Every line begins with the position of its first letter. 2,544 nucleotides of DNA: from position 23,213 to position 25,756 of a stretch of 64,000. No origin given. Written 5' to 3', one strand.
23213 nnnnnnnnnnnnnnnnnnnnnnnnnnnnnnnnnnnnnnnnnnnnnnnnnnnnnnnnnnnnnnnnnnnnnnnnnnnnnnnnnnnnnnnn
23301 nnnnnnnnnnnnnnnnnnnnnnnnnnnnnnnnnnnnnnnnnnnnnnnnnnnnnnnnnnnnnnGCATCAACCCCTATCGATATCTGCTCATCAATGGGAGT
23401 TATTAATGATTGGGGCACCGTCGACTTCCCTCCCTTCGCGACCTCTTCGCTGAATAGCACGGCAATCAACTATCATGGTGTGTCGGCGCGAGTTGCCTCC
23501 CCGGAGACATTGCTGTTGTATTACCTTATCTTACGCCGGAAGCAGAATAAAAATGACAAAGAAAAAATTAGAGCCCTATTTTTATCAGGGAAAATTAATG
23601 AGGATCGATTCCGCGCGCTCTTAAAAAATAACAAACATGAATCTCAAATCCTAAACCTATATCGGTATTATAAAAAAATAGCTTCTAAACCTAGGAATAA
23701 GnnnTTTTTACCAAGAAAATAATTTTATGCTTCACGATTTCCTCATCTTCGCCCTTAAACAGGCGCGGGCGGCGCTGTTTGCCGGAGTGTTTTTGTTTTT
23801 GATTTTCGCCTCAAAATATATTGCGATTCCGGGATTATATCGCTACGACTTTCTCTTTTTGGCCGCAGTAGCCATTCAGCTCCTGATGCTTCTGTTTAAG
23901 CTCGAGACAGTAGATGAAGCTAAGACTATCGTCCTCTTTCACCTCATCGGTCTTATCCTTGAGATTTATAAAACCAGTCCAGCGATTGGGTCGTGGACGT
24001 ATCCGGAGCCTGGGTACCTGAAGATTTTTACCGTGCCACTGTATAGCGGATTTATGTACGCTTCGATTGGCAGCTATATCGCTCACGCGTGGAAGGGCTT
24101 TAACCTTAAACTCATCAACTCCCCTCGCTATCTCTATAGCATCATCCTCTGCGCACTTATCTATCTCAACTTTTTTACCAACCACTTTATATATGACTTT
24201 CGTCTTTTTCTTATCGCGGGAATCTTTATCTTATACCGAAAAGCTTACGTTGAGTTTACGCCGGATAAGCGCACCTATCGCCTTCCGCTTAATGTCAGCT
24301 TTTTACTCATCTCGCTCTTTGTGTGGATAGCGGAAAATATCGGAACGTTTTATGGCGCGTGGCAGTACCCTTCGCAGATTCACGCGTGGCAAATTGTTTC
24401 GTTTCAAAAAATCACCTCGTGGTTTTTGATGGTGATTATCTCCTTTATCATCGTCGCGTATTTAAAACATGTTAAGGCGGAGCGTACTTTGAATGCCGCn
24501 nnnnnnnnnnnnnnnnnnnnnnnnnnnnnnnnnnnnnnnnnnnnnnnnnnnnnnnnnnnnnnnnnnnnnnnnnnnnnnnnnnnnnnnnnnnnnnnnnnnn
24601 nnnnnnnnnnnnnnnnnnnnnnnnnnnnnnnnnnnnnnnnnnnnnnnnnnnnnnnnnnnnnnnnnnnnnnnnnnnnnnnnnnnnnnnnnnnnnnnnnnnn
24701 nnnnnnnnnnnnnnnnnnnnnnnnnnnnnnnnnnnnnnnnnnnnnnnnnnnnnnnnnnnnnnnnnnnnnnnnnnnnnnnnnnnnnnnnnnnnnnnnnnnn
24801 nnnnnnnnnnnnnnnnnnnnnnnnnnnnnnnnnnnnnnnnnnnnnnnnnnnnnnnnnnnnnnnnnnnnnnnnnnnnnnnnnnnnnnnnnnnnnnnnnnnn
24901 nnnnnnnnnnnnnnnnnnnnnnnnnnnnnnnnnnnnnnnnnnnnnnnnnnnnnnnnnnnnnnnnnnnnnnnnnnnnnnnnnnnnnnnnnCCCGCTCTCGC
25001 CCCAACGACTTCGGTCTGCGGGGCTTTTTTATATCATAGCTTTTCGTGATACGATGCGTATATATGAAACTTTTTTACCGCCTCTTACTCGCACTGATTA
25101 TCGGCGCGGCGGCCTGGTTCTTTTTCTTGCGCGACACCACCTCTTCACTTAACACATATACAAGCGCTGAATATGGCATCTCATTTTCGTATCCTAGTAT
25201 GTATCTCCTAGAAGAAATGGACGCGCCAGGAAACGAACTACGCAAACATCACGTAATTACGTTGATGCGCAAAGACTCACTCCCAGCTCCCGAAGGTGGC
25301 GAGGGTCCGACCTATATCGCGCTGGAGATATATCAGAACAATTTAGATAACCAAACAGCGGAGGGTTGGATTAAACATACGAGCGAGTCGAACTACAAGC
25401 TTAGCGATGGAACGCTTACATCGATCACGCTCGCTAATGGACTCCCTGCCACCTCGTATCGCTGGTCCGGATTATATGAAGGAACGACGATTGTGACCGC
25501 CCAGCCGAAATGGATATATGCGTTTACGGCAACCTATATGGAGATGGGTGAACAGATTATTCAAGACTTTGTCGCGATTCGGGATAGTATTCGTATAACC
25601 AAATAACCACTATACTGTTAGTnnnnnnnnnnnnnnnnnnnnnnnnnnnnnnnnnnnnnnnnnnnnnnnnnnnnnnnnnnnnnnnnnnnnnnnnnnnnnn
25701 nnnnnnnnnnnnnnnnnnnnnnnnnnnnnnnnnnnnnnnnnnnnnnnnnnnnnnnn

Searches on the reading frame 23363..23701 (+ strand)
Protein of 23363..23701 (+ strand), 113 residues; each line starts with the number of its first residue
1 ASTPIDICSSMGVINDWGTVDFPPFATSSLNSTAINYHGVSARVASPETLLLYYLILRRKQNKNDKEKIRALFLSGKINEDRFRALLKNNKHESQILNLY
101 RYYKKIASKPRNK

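Call 83: search_solved_structures(query=A5, max_evalue=10, show_alignments=5)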
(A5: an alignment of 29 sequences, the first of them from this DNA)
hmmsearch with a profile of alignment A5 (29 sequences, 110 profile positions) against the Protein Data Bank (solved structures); distinct sequences matched with E-value up to 10: 1.
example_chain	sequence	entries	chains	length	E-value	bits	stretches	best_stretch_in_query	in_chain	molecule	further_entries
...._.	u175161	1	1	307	0.0001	25.7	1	26-81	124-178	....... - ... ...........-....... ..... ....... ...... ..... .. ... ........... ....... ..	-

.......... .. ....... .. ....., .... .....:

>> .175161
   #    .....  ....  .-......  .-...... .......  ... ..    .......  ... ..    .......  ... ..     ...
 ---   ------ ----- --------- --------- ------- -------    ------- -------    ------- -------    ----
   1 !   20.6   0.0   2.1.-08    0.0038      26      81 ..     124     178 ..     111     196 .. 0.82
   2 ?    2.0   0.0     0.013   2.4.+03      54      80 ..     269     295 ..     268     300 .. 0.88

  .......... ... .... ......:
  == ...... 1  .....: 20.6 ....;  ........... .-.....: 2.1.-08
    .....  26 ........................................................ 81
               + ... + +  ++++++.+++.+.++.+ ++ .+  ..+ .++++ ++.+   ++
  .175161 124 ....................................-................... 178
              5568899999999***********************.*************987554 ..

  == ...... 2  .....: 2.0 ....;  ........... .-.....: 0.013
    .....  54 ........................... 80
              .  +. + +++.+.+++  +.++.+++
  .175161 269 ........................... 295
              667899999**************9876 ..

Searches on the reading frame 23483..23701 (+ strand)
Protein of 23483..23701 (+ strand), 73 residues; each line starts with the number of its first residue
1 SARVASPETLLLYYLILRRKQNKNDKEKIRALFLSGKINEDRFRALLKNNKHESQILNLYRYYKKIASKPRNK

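Call 64: search_solved_structures(query=A3, max_evalue=10, show_alignments=5)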
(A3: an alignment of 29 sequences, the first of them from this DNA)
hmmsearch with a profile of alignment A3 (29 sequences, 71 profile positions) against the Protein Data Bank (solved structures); distinct sequences matched with E-value up to 10: 3.
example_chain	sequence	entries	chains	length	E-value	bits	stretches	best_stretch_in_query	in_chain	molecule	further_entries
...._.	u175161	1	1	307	0.0022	21.3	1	2-39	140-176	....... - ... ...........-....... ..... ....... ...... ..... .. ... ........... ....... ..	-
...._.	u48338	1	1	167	0.0072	19.7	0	42-67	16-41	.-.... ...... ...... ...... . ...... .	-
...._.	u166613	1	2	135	0.87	13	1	33-65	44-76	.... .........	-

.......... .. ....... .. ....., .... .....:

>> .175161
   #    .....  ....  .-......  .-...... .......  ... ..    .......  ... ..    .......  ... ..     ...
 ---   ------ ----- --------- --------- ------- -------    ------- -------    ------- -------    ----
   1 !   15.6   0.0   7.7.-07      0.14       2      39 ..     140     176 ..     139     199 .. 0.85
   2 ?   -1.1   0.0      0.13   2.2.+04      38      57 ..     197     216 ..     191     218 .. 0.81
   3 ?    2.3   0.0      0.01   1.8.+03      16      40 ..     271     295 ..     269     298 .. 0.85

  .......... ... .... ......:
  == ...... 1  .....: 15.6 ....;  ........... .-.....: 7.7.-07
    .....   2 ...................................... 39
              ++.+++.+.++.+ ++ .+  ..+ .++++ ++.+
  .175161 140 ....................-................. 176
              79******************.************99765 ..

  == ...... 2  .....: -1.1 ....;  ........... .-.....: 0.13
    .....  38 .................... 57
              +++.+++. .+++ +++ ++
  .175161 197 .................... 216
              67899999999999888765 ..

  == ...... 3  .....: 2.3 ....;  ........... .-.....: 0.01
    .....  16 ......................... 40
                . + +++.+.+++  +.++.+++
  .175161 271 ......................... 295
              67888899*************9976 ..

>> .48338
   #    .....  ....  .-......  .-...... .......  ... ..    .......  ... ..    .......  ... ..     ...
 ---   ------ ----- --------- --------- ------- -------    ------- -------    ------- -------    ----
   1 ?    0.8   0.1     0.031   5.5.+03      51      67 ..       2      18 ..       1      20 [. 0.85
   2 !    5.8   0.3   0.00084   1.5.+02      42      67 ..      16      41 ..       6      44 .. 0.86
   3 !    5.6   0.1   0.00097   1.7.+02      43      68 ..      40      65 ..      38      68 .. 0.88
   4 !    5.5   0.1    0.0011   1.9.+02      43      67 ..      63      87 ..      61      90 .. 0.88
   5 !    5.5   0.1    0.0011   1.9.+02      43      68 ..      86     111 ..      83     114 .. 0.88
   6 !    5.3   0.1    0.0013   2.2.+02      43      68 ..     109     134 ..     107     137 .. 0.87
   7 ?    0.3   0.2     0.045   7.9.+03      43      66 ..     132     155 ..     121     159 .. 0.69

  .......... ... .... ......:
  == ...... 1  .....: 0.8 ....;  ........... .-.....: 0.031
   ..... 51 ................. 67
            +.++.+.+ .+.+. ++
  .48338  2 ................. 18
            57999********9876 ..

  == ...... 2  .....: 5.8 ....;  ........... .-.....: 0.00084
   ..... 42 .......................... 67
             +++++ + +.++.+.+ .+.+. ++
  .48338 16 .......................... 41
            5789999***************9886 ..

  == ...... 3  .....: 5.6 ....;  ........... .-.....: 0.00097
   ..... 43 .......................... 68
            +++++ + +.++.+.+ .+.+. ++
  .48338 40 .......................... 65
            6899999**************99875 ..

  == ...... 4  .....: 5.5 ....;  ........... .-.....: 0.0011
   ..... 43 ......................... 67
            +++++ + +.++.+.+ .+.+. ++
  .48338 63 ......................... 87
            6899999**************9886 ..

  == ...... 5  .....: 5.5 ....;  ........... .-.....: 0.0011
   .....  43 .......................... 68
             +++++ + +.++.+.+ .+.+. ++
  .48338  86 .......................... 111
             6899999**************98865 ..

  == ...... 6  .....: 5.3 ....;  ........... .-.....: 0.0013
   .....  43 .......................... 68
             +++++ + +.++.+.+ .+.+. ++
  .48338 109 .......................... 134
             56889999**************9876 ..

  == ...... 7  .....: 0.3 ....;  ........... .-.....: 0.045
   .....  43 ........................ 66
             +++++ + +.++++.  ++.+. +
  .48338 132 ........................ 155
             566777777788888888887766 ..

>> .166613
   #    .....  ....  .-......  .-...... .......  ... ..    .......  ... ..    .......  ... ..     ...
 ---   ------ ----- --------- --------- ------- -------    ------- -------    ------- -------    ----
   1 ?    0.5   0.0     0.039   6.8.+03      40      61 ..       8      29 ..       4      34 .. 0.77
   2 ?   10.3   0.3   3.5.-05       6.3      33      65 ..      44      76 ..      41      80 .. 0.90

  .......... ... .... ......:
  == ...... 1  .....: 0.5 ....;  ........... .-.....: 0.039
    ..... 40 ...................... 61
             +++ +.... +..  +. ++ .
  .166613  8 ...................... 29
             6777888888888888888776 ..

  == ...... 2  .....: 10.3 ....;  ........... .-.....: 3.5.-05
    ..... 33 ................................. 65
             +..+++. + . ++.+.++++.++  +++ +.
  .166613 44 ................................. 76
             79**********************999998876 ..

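Call 65: search_protein_families(library=pfam, alignment_id=A3, max_evalue=5)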
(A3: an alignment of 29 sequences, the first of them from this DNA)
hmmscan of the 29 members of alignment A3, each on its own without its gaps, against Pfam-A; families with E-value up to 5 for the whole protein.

A. member 1, seq(73 aa): 1 family
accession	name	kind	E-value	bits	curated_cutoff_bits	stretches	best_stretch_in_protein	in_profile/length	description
PF02602.20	HEM4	-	0.15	11.6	27.5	1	24-63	112-151/231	Uroporphyrinogen-III synthase HemD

B. families by the number of members that match (of 29 scanned): 12 families
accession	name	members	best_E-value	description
PF03889.18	ArfA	1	0.028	Alternative ribosome-rescue factor A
PF06854.16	Phage_Gp15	1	0.029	Bacteriophage Gp15 protein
PF20940.2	SSV1_D-63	1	0.041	Sulfolobus spindle-shape virus 1, protein D-63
PF21109.2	Stonustoxin_helical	1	0.057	Stonustoxin helical domain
PF12008.13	EcoR124_C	1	0.1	Type I restriction and modification enzyme - subunit R C terminal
PF08439.15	Peptidase_M3_N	1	0.11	Oligopeptidase F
PF22679.2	T1R_D3-like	1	0.12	Type I restriction enzyme subunit R domain 3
PF13921.12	Myb_DNA-bind_6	1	0.12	Myb-like DNA-binding domain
PF02602.20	HEM4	1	0.15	Uroporphyrinogen-III synthase HemD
PF01323.26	DSBA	1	0.16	DSBA-like thioredoxin domain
PF01844.29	HNH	1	0.22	HNH endonuclease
PF00668.25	Condensation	1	0.29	Condensation domain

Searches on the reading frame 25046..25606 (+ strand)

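Call 3: search_protein_families(library=pfam, proteins=[window:25046-25606:+], max_evalue=1)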
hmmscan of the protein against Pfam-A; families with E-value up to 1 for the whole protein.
window:25046-25606:+ (186 aa): 1 family
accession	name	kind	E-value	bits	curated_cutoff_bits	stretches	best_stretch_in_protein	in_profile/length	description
PF18933.6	PsbP_2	-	0.0081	16.6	27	1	32-87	41-89/184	PsbP-like protein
